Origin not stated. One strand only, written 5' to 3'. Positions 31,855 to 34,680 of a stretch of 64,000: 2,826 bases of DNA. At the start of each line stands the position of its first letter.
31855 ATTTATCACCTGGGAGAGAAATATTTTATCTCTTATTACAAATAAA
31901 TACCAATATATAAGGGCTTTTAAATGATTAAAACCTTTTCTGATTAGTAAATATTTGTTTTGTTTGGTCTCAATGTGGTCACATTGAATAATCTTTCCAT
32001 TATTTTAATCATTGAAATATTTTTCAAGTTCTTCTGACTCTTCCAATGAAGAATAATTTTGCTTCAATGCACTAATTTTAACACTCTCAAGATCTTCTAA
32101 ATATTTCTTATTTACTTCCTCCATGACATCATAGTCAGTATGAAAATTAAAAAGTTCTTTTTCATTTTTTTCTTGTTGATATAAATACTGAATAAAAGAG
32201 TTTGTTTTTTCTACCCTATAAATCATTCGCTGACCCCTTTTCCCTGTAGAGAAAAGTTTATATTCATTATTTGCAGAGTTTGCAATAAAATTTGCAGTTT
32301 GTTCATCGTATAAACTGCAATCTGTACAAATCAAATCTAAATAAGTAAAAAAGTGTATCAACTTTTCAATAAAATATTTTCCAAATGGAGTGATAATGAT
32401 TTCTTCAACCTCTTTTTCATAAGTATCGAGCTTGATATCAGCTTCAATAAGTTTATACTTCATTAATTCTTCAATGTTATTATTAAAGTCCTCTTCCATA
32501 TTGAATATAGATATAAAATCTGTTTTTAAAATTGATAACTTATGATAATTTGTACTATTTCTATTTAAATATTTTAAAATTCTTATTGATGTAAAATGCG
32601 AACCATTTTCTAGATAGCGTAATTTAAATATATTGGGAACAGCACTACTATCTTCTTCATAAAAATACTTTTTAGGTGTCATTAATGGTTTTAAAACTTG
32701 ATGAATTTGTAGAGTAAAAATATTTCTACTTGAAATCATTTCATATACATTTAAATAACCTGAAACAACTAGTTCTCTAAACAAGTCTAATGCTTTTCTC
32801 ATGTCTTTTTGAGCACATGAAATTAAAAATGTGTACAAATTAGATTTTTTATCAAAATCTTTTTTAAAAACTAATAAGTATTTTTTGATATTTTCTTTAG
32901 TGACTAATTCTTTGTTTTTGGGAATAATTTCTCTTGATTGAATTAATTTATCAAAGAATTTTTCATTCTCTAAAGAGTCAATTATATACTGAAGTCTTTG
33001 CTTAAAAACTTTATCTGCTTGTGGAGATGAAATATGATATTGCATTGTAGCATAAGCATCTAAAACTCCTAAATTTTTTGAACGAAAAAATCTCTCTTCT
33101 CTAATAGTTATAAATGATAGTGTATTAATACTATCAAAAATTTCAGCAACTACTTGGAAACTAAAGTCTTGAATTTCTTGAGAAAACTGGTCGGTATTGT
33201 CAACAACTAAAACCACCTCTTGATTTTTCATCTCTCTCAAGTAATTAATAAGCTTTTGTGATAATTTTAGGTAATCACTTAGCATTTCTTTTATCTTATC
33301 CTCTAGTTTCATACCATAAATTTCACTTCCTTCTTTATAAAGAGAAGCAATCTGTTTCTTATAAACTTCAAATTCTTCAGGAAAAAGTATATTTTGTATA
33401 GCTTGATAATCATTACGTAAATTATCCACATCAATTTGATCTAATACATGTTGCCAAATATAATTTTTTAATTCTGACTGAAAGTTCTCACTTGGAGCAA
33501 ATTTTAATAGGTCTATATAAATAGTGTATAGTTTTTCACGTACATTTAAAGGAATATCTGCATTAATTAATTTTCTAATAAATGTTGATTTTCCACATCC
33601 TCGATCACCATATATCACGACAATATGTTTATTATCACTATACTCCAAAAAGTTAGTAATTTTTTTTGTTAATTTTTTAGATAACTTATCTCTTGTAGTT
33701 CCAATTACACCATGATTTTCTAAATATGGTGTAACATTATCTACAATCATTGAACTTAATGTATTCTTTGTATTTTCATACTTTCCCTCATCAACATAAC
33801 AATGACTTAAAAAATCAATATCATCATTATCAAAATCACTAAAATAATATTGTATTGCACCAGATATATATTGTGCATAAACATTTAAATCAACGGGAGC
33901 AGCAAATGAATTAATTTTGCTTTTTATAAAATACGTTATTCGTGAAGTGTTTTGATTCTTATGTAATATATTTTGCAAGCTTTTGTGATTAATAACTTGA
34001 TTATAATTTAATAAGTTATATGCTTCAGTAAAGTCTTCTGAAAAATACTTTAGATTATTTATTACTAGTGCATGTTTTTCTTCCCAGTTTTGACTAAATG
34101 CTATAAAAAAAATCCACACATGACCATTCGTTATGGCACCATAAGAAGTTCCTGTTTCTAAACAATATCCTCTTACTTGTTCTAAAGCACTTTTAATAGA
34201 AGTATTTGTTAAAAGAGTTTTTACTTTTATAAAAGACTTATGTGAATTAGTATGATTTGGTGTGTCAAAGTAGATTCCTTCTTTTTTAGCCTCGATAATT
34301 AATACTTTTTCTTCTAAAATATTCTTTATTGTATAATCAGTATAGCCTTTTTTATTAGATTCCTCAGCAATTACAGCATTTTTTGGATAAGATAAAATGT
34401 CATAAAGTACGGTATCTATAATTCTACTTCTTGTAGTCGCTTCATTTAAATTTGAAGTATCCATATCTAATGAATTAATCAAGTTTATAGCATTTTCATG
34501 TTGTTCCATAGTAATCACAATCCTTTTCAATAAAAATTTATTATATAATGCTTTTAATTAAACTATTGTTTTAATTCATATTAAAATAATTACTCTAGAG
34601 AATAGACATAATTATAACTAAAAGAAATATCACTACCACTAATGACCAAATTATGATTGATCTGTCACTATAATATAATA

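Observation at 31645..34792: Orphan 841-aa PD-(D/E)xK nuclease / P-loop NTPase fusion in an AT-rich islet: candidate single-gene defence system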

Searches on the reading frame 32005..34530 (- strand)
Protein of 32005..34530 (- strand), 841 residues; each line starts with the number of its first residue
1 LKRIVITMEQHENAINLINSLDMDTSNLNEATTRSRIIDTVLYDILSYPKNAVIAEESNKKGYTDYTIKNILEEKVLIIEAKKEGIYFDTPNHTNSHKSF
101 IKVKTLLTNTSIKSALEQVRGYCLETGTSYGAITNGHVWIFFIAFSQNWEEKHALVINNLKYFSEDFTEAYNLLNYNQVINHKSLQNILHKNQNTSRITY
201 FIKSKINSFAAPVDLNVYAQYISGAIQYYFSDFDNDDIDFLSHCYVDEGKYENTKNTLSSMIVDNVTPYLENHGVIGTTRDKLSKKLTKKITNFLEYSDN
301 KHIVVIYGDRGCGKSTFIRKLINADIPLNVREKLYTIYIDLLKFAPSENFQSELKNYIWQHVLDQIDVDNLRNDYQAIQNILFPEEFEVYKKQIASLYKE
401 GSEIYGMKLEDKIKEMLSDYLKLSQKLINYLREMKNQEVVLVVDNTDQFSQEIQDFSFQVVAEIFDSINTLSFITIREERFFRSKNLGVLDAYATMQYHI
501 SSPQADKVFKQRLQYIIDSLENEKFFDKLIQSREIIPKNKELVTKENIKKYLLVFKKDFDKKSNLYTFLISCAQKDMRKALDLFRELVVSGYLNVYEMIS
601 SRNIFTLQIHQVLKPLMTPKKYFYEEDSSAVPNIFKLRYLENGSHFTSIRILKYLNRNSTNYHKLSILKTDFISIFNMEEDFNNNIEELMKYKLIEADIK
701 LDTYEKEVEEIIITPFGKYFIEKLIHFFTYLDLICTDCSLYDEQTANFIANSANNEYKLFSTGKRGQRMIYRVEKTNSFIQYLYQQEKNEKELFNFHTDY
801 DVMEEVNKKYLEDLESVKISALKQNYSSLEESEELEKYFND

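Call 3: search_protein_families(library=pfam, proteins=[window:32005-34530:-], max_evalue=1)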
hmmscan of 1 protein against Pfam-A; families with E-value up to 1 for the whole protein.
window:32005-34530:- (841 aa): 23 families
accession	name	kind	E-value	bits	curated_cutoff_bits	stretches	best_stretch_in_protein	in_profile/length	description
PF01637.24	ATPase_2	-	1.3e-06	28.8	33.2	1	292-446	12-119/225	ATPase domain predominantly from Archaea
PF13191.12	AAA_16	-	4.4e-06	27.7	32.6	1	291-455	12-150/167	AAA ATPase domain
PF24883.2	NPHP3_N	-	2.7e-05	24.9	24.8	1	290-324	11-45/164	Nephrocystin 3, N-terminal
PF13401.12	AAA_22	-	7.3e-05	23.5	27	1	300-452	4-99/130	AAA domain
PF13173.12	AAA_14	-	0.00026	21.4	27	1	301-361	2-57/129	AAA domain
PF05729.18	NACHT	-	0.00036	20.8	26.7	1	303-365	2-65/167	NACHT domain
PF25199.1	nSTAND_NTPase5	-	0.00061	20.1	34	0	427-456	86-115/145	Novel STAND NTPase 5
PF05673.19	DUF815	-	0.0007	19.3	23.8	1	281-324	34-76/249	Protein of unknown function (DUF815)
PF20720.3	nSTAND3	-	0.0023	18.1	27.2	1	288-323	4-39/155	Novel STAND NTPase 3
PF00910.28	RNA_helicase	-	0.0025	18.7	21.5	1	304-324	1-21/105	RNA helicase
PF00931.28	NB-ARC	-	0.0031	17.3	23.5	1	286-324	3-41/248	NB-ARC domain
PF03193.22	RsgA_GTPase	-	0.0044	17.3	30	1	270-324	76-129/174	RsgA GTPase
PF00004.35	AAA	-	0.0067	17.3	21.2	0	304-324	1-21/131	ATPase family associated with various cellular activities (AAA)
PF03215.21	Rad17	-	0.007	16.8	23.8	1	290-324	35-68/186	Rad17 P-loop domain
PF13479.12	AAA_24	-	0.0075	16.6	27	1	303-451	4-78/195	AAA domain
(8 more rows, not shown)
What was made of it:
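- On bNACHT / NLR-like: The score is 20.8 bits against a cut-off of 26.7 (call 3).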

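Call 4: search_protein_families(library=padloc, proteins=[window:32005-34530:-], max_evalue=1)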
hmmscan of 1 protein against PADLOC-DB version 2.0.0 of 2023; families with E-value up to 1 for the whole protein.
window:32005-34530:- (841 aa): 2 families
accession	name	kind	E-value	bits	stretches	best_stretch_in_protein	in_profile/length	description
PDLC04140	mad8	-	0.00049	17.7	1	301-343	27-67/314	mads_8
PDLC04790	PDC-S01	-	0.027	11.2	1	296-324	22-50/422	-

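Call 5: search_protein_families(library=ncbifam, proteins=[window:32005-34530:-], max_evalue=1)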
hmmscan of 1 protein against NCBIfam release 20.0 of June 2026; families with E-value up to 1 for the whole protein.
window:32005-34530:- (841 aa): 6 families
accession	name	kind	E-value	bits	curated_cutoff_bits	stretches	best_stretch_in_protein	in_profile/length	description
TIGR03925.1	T7SS_EccC_b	equivalog_domain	0.0045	15.3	346.55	1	295-326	356-386/564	type VII secretion protein EccCb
TIGR00150.1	T6A_YjeE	equivalog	0.007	16.2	60.1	1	286-322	7-43/135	tRNA (adenosine(37)-N6)-threonylcarbamoyltransferase complex ATPase subunit type 1 TsaE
TIGR02788.1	VirB11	equivalog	0.037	13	249.95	1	281-331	123-173/308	P-type DNA transfer ATPase VirB11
TIGR00972.1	3a0107s01c2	equivalog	0.039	13.3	343.2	1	300-321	26-47/248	phosphate ABC transporter ATP-binding protein PstB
TIGR03499.1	FlhF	equivalog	0.095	12.7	174.15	1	253-321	151-218/286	flagellar biosynthesis GTPase FlhF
TIGR00750.1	lao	equivalog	0.15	11.2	240.75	1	284-323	20-56/300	methylmalonyl Co-A mutase-associated GTPase MeaB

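Call 6: search_solved_structures(query=window:32005-34530:-, max_evalue=10)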
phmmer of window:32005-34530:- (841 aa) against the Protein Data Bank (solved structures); distinct sequences matched with E-value up to 10: 2.
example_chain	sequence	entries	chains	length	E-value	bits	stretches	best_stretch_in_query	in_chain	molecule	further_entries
2mx0_A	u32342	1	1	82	0.09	14.5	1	552-610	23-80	Uncharacterized protein HP_0268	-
5l3s_B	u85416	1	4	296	4.6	8.9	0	671-718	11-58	Signal recognition particle receptor FtsY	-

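Call 7: find_homologous_proteins(query=window:32005-34530:-, max_evalue=0.001)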
Query window:32005-34530:- (841 aa): 36 proteins with E <= 0.001 among 8000 candidates.
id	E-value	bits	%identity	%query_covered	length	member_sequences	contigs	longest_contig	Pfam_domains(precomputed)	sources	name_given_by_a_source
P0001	0.0e+0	1832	100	99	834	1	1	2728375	PF01637.25,PF13191.13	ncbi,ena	-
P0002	0.0e+0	1210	66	99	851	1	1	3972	PF13173.13,PF07693.21,PF01637.25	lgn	-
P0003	0.0e+0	1181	66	99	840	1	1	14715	PF13173.13,PF13401.13,PF01637.25,PF13191.13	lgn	-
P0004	0.0e+0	1174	66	98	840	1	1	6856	PF13173.13,PF13588.13,PF05673.20,PF01637.25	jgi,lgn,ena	-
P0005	0.0e+0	1122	62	99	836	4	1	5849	PF13173.13,PF13588.13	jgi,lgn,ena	-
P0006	0.0e+0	1109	62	99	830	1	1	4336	PF13173.13,PF07693.21,PF01637.25,PF13191.13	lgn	-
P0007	0.0e+0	1098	63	99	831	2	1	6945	PF13173.13,PF07693.21,PF01637.25,PF13191.13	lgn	-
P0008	0.0e+0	1094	62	99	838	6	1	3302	PF13173.13,PF13401.13,PF01637.25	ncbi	-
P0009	0.0e+0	1067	61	99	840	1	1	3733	PF13191.13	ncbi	-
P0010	0.0e+0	1063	60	99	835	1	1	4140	PF13191.13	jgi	jgi:GTPase SAR1 family protein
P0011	0.0e+0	1059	60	99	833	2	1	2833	PF13173.13,PF01637.25,PF13191.13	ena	-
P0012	0.0e+0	1056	60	99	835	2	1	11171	-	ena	-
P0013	0.0e+0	1054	60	99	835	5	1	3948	-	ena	-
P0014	0.0e+0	1051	59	99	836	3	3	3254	PF01637.25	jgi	-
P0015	0.0e+0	1049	60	99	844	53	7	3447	PF13173.13,PF24883.3,PF13401.13,PF01637.25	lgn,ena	-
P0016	0.0e+0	1046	59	99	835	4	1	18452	-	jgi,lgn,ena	-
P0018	0.0e+0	1021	56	99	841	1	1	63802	PF13191.13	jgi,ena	-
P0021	3.0e-151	524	35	96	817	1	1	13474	-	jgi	-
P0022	4.4e-151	523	34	95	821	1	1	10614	-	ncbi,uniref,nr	ncbi:hypothetical protein [Tateyamaria sp. syn59]|uniref:hypothetical protein n=1 Tax=Tateyamaria sp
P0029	9.6e-125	436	34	93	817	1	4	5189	PF13588.13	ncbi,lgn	-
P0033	7.8e-68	248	25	93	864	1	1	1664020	PF13191.13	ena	-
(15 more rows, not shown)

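Call 13: find_encoding_contigs(protein=P0018, flank=10000, max_places=3)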
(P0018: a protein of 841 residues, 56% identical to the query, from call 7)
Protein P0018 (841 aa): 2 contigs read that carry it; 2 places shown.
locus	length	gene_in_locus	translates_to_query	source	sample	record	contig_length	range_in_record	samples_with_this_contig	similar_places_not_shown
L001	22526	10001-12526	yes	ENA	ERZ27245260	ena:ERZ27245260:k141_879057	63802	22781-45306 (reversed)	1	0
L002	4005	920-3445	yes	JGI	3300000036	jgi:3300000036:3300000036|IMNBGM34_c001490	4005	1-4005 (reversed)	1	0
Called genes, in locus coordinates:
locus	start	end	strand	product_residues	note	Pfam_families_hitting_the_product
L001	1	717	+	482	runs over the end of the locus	PF07690:MFS_1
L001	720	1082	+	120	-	-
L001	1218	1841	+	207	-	PF00440:TetR_N, PF13305:TetR_C_33 (weak)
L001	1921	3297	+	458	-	PF02321:OEP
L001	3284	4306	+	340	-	PF25919:BSH_CusB (faint), PF25917:BSH_RND, PF25973:BSH_CzcB, PF25885:HH_EMRA (weak)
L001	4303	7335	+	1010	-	PF00873:ACR_tran, PF03176:MMPL (faint)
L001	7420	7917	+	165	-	-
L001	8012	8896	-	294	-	PF00849:PseudoU_synth_2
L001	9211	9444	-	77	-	PF12441:CopG_antitoxin (weak), PF14384:BrnA_antitoxin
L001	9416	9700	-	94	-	PF04365:BrnT_toxin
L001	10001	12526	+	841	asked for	PF13191:AAA_16 (weak)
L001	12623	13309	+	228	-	-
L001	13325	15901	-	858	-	PF02861:Clp_N, PF13191:AAA_16 (weak), PF00004:AAA, PF17871:AAA_lid_9, PF00004:AAA, PF07724:AAA_2, PF07728:AAA_5, PF10431:ClpB_D2-small, +9 more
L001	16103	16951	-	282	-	-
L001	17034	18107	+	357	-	PF00990:GGDEF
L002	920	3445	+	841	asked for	PF13191:AAA_16 (weak)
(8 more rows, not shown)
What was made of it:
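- It is found next to TA pairs (call 13).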

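Call 14: find_encoding_contigs(protein=P0033, flank=10000, max_places=3)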
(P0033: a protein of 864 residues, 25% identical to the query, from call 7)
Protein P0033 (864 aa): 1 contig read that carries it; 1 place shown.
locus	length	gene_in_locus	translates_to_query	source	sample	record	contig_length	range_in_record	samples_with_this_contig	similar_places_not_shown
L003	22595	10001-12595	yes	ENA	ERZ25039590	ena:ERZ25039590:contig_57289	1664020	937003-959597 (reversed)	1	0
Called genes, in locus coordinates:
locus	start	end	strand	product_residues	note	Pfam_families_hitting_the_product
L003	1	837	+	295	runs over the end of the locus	-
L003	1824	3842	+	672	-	-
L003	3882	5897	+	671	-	-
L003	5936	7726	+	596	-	-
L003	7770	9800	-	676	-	PF22745:Nlig-Ia, PF01653:DNA_ligase_aden, PF14520:HHH_5 (faint), PF03120:OB_DNA_ligase, PF03119:DNA_ligase_ZBD, PF12826:HHH_2, PF00533:BRCT, PF12738:PTCB-BRCT, +1 more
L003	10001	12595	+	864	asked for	PF13191:AAA_16 (faint)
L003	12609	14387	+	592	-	PF01869:BcrAD_BadFG, PF13580:SIS_2, PF22645:GKRP_SIS_N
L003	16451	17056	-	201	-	PF03734:YkuD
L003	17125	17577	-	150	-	PF03692:CxxCxxCC (weak)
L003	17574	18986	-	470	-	PF00512:HisKA (weak), PF02518:HATPase_c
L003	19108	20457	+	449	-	PF03349:Toluene_X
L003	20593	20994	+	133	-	PF01797:Y1_Tnp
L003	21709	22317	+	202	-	-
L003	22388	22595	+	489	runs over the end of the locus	PF08448:PAS_4 (weak), PF02518:HATPase_c (weak)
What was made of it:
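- One homologue lies next to ligA (call 14).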

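Call 16: find_encoding_contigs(protein=P0016, flank=10000, max_places=3)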
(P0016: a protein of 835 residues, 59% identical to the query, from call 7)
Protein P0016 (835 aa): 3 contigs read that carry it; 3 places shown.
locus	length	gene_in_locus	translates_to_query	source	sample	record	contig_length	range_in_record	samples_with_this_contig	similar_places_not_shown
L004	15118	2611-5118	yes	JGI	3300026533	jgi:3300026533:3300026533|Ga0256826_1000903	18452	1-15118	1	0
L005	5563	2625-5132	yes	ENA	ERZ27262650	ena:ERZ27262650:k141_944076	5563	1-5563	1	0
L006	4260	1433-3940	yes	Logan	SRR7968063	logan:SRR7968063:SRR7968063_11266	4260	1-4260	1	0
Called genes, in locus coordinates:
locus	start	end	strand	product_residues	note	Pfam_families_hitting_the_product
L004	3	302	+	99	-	?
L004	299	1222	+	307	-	PF08378:NERD, PF01396:Zn_ribbon_Top1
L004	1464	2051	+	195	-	PF19865:DUF6338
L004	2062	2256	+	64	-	-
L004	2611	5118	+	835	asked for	-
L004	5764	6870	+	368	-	-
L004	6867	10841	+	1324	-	PF00028:Cadherin (faint), PF28399:Ig_CLSTN (faint)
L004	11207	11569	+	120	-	-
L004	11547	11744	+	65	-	-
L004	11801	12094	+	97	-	PF09907:HigB_toxin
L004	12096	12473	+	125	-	-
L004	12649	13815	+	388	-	PF00589:Phage_integrase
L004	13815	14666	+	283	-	-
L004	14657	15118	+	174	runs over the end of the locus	PF00589:Phage_integrase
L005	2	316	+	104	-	?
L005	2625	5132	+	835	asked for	-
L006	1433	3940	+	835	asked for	-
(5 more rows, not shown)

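Call 17: find_encoding_contigs(protein=P0021, flank=10000, max_places=3)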
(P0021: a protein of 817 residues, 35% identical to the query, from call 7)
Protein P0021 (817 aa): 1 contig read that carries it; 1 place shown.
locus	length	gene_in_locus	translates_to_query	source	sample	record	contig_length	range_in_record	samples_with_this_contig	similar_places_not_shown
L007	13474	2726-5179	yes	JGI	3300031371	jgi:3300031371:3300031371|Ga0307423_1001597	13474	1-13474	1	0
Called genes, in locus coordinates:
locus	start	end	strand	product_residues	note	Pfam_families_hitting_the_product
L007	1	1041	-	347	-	?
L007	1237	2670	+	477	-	PF13396:PLDc_N (weak), PF13091:PLDc_2, PF00614:PLDc (weak), PF13091:PLDc_2, PF00614:PLDc (weak)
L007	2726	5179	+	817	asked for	-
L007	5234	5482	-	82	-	-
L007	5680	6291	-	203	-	PF01928:CYTH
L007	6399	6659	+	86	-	-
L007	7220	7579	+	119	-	-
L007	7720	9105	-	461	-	PF07719:TPR_2 (faint), PF13174:TPR_6 (faint), PF13176:TPR_7 (faint), PF13181:TPR_8 (faint), PF13424:TPR_12 (weak), PF00515:TPR_1 (weak), PF13414:TPR_11 (weak), PF14559:TPR_19 (weak), +4 more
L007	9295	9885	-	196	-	PF01810:LysE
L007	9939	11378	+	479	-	PF00392:GntR, PF00155:Aminotran_1_2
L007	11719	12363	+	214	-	PF00926:DHBP_synthase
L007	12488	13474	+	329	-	?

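Call 19: find_encoding_contigs(protein=P0001, flank=10000, max_places=3)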
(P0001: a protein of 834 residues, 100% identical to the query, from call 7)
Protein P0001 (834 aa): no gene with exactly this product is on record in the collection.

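Call 25: search_protein_representatives(protein=window:32005-34530:-)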
Query: 841 residues. Proteins with E-value up to 0.001 (for the whole library): 1359; up to 1e-10: 873; up to 1e-30: 282. The best 150 are listed.
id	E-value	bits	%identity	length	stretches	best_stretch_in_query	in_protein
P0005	0.0e+00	1122.2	63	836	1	8-839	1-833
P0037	5.5e-167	574.1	38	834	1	26-826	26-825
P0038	3.0e-150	518.8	35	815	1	10-813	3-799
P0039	1.5e-147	509.9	37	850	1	21-817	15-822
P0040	6.7e-145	501.1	36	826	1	11-796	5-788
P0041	1.0e-141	490.6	36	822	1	27-826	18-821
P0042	2.4e-140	486.1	36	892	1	13-795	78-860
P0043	4.2e-137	475.3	36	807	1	25-800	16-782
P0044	9.0e-136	470.9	35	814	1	23-791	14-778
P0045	4.1e-134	465.4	33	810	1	20-823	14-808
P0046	7.1e-132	458.0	33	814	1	25-814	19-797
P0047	3.0e-128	446.0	34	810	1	28-817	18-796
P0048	6.5e-127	441.6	35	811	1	26-801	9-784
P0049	8.6e-123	428.0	36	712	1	108-824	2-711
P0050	1.0e-122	427.8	34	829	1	13-794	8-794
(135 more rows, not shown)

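Call 27: predict_structure(alignment_id=A1)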
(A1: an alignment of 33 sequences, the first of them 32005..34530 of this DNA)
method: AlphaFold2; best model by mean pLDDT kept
length: 841 residues; sequences in the alignment: 33
mean_pLDDT: 84.7   pTM: 0.67
mean pLDDT of the five models: 84.7, 83.9, 82.6, 82.2, 81.6
residues with pLDDT >= 90: 314; 70-90: 434; 50-70: 68; < 50: 25
segments of 3 or more residues with pLDDT < 50: 1-5, 59-62, 276-283, 294-298
pLDDT, mean of each block of 10 residues (from residue 1): 56 86 62 80 90 70 73 88 76 76 85 89 87 90 86 88 88 88 81 65 91 90 90 81 72 82 70 49 54 51 84 86 85 89 80 90 91 88 90 88 88 90 90 87 87 86 88 86 70 76 86 92 88 75 90 94 92 87 93 89 87 91 90 93 92 91 91 87 93 84 74 94 95 95 94 94 91 96 95 87 94 91 86 92 86
secondary structure, 60 per line:
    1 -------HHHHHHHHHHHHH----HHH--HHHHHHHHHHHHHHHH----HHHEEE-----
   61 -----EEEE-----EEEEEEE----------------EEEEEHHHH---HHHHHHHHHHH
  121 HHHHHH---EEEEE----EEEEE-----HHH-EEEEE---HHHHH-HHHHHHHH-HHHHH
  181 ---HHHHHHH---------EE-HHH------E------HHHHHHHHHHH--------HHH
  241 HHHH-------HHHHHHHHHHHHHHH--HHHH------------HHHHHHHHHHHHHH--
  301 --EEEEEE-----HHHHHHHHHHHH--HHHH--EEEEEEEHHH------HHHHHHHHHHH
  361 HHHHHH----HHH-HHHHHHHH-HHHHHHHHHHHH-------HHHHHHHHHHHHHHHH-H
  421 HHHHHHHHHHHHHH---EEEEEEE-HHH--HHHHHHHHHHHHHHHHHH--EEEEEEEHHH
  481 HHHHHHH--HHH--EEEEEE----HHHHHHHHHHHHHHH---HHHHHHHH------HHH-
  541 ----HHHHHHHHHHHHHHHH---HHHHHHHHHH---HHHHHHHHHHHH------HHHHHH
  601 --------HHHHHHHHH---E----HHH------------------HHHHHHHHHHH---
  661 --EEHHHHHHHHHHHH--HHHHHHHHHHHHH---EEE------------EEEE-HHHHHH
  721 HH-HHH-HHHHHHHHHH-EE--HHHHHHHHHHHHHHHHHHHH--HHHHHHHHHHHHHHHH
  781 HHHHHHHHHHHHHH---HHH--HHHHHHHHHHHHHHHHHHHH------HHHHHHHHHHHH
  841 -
elements in order (helices of 4 or more, strands of 3 or more residues): H8-20 H30-45 E53-55 E66-69 E75-81 E98-102 H103-106 H110-126 E130-134 E139-143 E153-157 H161-165 H167-174 H176-180 H184-190 H219-229 H238-244 H252-266 H269-272 H285-298 E303-308 H314-325 H328-331 E334-340 H350-366 H375-382 H384-395 H403-418 H420-434 E438-444 H451-468 E471-477 H478-487 E495-500 H505-519 H523-530 H545-560 H564-573 H577-588 H595-600 H609-617 H647-657 H665-676 H679-691 E695-697 E710-713 H715-722 H728-737 H743-762 H765-794 H803-822 H829-840
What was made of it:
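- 33031..33645 (-): P-loop NTPase core (aa 296-500). Walker A is at 33583-33609, Walker B (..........) at 33187-33216 and sensor-1-like R477 at 33100-33102. A helical insert of about 95 aa follows strand 2. Secondary structure is from call 27.
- On ORC/Cdc6-clade AAA+ ATPase: A helical insert follows strand 2 (call 27).
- On KAP NTPase / Tmn: The insert in the model consists of soluble helices (call 27).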

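Call 29: search_protein_families(library=padloc, alignment_id=A2, max_evalue=0.001)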
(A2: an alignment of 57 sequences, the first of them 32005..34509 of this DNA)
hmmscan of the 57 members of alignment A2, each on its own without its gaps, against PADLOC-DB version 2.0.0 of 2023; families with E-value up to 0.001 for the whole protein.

A. member 1, window:32005-34509:- (834 aa): 1 family
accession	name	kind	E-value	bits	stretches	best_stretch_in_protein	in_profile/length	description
PDLC04140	mad8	-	0.00047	17.8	0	294-336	27-67/314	mads_8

B. families by the number of members that match (of 57 scanned): 13 families
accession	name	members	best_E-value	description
PDLC04140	mad8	15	3.1e-06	mads_8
PDLC02643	DrmMI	5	1.6e-05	DrmMI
PDLC01472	PD_DExK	4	8.4e-06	"CAS-I,CAS-II,CAS-III,CAS-IV,CAS-V,CAS-VI; associated"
PDLC03604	REase_MTase_IIG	3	9.6e-08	Type IIG restriction enzyme-methyltransferase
PDLC04135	mad3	2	9.2e-05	mads_3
PDLC04789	PDC-S01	1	7.8e-05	-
PDLC04957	PDC-S20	1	0.00012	-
PDLC04134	mad2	1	0.00012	mads_2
PDLC04706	PDC-M54B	1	0.00016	-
PDLC03047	REase_I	1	0.00043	Type I restriction enzyme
PDLC04958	PDC-S20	1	0.00081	-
PDLC01879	CARF3--CARF_TM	1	0.00089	-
PDLC04235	PDC-M01A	1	0.00098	-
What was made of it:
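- On bNACHT / NLR-like: There is no PADLOC bNACHT hit (call 29).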
